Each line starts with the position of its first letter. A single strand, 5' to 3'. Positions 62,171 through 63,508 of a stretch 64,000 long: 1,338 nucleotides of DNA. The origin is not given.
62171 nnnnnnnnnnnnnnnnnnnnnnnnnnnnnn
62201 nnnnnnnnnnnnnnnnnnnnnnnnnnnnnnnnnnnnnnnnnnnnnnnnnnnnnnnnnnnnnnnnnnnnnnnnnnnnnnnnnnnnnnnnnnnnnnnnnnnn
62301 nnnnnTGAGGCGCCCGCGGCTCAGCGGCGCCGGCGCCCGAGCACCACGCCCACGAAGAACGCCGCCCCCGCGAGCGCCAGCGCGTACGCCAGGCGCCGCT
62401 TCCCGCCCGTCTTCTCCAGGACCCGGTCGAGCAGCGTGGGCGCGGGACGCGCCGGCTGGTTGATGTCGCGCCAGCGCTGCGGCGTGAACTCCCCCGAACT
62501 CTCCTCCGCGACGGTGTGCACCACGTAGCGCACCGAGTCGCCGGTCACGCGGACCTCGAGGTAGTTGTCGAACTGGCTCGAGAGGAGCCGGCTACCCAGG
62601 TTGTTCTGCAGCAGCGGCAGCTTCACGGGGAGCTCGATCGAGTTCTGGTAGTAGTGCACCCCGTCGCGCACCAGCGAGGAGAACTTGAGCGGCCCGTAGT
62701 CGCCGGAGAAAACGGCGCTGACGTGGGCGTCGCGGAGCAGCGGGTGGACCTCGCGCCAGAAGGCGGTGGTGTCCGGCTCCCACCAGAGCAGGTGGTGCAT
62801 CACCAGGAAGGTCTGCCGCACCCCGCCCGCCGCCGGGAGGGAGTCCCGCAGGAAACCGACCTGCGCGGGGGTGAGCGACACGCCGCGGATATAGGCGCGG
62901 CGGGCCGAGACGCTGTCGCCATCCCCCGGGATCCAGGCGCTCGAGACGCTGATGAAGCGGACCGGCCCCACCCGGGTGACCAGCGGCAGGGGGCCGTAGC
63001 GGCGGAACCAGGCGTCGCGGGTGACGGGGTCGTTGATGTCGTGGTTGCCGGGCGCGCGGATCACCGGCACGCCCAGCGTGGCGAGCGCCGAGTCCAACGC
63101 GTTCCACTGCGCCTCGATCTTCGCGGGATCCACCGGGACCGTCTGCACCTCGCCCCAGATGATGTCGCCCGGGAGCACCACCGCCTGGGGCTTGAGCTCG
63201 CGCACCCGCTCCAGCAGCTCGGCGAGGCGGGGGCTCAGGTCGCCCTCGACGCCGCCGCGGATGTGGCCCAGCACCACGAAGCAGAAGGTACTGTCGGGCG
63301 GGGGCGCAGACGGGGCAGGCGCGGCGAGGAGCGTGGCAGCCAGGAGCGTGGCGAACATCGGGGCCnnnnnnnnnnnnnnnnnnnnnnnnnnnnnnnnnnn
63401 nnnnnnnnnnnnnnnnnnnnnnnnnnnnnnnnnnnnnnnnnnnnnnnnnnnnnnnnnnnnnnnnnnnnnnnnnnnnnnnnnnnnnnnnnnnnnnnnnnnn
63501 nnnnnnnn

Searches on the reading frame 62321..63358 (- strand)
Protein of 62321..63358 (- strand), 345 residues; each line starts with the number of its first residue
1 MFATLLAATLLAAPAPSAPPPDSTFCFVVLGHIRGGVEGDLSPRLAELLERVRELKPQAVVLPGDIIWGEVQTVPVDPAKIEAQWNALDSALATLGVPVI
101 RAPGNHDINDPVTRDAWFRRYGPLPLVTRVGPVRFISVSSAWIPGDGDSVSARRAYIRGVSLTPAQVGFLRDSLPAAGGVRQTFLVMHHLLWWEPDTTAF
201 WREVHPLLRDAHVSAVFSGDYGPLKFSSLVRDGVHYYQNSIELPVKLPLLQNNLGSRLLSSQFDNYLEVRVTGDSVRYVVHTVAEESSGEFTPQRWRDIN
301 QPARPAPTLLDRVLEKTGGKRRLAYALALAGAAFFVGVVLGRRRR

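Call 8: search_protein_families(library=pfam, proteins=[window:62321-63358:-])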
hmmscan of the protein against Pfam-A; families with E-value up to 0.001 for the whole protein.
window:62321-63358:- (345 aa): 1 family
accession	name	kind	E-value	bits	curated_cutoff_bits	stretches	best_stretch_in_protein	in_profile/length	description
PF00149.33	Metallophos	-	3.4e-07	31.3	21.5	1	43-219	16-186/191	Calcineurin-like phosphoesterase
